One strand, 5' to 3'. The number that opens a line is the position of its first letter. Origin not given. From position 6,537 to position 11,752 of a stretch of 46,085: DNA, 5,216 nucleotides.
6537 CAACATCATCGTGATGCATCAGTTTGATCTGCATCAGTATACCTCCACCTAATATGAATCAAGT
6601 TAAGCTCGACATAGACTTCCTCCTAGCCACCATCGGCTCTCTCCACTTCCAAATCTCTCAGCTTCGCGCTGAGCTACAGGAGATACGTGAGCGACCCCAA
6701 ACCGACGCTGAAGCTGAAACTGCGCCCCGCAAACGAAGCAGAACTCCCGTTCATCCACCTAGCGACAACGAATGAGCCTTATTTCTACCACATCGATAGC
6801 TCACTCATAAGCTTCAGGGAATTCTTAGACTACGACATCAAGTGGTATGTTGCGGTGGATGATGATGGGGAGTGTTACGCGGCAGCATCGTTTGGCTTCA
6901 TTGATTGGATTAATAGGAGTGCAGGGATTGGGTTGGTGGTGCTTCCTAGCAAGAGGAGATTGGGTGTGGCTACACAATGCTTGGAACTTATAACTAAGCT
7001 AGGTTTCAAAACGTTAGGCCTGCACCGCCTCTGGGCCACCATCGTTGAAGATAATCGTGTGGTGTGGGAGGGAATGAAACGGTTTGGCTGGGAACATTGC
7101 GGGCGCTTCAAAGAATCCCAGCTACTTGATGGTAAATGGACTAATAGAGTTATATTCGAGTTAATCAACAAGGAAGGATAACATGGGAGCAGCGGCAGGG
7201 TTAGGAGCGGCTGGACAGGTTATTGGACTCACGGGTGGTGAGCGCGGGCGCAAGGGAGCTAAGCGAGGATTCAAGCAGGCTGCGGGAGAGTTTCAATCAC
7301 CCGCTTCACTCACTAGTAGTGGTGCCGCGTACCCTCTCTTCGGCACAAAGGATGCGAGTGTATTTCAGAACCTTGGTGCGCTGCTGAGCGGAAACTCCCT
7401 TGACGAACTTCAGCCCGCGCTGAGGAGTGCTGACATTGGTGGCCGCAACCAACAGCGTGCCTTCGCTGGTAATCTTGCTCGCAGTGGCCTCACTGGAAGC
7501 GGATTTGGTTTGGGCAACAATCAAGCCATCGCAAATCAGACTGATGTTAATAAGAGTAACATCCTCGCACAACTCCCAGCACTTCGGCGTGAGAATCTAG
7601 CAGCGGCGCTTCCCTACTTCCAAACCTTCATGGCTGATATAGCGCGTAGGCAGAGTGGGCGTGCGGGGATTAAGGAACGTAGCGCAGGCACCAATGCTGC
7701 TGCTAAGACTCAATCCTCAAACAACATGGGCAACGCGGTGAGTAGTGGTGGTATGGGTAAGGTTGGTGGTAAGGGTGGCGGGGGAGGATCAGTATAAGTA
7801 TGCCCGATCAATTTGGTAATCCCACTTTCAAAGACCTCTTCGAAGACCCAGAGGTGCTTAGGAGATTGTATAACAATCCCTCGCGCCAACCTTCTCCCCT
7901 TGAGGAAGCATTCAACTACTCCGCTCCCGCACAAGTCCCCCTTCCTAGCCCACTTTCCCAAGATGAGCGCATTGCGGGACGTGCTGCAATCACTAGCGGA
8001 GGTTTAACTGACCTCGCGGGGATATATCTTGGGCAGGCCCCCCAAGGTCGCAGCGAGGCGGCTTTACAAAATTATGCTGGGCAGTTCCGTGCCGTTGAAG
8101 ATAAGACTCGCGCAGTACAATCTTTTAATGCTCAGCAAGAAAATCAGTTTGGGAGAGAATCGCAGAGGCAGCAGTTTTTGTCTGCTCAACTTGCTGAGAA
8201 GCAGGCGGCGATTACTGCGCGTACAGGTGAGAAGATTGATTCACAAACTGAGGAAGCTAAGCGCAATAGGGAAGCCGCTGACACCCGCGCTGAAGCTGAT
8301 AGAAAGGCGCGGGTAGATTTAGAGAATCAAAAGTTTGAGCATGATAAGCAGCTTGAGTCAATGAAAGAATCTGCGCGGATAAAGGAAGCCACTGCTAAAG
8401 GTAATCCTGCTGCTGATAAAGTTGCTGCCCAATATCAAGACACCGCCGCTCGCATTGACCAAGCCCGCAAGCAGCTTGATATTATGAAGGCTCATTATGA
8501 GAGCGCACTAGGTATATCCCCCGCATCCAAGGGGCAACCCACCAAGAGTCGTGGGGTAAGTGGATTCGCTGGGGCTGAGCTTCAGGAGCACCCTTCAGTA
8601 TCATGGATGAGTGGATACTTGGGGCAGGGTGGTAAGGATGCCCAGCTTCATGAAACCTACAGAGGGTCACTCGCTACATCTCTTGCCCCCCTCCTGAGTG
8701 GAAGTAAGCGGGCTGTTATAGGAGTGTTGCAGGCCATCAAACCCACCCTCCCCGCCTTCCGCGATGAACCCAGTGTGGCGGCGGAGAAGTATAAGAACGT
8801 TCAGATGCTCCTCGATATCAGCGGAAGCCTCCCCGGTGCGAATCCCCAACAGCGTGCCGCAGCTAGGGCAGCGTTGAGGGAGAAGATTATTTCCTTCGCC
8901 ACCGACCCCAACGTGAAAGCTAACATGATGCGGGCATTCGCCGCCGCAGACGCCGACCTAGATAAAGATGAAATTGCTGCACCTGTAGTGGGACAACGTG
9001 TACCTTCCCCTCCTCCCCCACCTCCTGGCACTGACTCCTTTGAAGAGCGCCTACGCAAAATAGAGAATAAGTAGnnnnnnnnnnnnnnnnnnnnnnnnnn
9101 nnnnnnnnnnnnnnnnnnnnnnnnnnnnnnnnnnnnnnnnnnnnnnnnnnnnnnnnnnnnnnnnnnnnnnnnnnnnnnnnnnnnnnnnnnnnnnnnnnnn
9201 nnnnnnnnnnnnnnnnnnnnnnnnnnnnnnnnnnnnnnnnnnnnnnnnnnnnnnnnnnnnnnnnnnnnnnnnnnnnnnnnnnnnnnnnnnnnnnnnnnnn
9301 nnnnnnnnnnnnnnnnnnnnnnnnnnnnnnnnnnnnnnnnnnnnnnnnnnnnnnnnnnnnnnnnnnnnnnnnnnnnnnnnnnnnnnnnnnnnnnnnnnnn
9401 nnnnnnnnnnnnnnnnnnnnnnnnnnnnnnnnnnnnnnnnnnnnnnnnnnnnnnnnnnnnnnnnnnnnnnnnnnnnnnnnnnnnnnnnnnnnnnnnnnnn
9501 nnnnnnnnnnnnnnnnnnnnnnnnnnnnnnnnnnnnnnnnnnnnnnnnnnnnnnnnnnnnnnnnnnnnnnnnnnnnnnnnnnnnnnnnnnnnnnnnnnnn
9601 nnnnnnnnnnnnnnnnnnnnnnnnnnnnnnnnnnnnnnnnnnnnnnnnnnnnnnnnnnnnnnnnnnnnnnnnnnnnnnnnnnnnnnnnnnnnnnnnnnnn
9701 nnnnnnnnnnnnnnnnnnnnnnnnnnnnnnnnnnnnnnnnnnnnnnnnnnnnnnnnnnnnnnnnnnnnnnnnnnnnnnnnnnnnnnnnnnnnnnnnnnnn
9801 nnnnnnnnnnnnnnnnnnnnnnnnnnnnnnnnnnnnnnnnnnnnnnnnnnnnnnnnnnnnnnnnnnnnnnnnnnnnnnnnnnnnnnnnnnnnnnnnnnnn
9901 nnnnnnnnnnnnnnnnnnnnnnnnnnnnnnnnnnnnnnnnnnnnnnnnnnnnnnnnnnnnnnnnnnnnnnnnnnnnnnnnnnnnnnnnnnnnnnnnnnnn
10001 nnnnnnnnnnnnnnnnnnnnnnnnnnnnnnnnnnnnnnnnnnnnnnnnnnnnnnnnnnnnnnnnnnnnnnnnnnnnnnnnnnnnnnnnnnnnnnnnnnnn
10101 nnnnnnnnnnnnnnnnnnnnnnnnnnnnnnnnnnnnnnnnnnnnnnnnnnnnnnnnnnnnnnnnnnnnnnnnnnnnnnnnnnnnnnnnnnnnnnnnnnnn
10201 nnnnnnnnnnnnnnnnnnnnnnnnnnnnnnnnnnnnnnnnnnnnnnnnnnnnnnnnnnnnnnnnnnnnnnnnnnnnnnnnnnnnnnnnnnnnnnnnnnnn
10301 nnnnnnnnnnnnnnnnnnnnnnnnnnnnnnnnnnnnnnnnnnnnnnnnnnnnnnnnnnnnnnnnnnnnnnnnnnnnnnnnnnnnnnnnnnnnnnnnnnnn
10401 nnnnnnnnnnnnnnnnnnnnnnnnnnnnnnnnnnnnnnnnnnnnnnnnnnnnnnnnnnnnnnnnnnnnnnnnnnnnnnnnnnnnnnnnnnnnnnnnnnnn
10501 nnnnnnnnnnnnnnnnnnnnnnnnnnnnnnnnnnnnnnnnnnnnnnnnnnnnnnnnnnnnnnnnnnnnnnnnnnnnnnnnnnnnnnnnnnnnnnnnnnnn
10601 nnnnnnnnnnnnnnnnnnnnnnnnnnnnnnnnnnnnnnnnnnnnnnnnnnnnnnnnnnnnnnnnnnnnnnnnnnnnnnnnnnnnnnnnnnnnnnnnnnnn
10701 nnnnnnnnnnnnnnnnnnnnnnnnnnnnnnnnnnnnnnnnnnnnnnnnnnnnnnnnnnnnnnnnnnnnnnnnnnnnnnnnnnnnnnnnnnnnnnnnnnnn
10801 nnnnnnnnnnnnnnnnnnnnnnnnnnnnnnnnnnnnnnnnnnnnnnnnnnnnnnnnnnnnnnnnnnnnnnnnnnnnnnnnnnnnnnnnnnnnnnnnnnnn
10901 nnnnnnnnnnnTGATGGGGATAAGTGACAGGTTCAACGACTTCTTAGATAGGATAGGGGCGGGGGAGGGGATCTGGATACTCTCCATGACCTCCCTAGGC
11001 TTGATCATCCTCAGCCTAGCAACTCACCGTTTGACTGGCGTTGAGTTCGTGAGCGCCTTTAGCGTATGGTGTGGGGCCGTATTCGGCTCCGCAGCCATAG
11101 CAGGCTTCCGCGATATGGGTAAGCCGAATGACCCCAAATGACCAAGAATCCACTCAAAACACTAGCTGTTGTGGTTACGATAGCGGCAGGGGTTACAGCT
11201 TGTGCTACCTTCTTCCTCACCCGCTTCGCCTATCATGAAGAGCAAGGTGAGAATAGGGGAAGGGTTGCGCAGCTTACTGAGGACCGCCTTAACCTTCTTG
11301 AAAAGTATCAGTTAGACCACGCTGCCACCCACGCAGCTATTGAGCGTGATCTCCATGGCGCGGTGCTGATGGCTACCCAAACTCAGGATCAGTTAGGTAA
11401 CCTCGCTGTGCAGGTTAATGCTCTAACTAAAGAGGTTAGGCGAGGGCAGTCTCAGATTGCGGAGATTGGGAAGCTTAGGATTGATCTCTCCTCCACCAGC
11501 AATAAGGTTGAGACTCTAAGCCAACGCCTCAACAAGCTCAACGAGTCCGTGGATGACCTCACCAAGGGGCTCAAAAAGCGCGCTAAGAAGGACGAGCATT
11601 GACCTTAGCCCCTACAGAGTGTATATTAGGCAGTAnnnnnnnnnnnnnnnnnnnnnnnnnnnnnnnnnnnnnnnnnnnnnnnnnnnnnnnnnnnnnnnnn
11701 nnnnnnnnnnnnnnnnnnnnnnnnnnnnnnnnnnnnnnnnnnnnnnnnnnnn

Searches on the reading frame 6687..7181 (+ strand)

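Call 18: search_protein_families(library=pfam, proteins=[window:6687-7181:+], max_evalue=0.01)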
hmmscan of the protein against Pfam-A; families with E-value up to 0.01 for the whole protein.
window:6687-7181:+ (164 aa): 4 families
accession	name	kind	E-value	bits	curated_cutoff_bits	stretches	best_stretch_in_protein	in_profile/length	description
PF00583.31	Acetyltransf_1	-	5.4e-09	36.8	20.7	1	38-134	20-115/116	Acetyltransferase (GNAT) family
PF13302.13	Acetyltransf_3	-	1.5e-08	35.9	25.4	1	10-134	2-136/138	Acetyltransferase (GNAT) domain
PF13508.13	Acetyltransf_7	-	0.0022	18.8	27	1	53-112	5-62/84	Acetyltransferase (GNAT) domain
PF13420.13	Acetyltransf_4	-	0.0028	18.1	24.3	1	38-153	32-152/155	Acetyltransferase (GNAT) domain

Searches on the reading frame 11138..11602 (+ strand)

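Call 18: search_protein_families(library=pfam, proteins=[window:11138-11602:+], max_evalue=0.01)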
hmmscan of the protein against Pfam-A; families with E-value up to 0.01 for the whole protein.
window:11138-11602:+ (154 aa): 2 families
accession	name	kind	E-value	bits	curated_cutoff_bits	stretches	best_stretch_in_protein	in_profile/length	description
PF04899.17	MbeD_MobD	-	0.0022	18.5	21.6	0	46-107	4-65/70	MbeD/MobD like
PF12329.13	TMF_DNA_bd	-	0.0032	17.9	35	0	108-147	33-72/74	TATA element modulatory factor 1 DNA binding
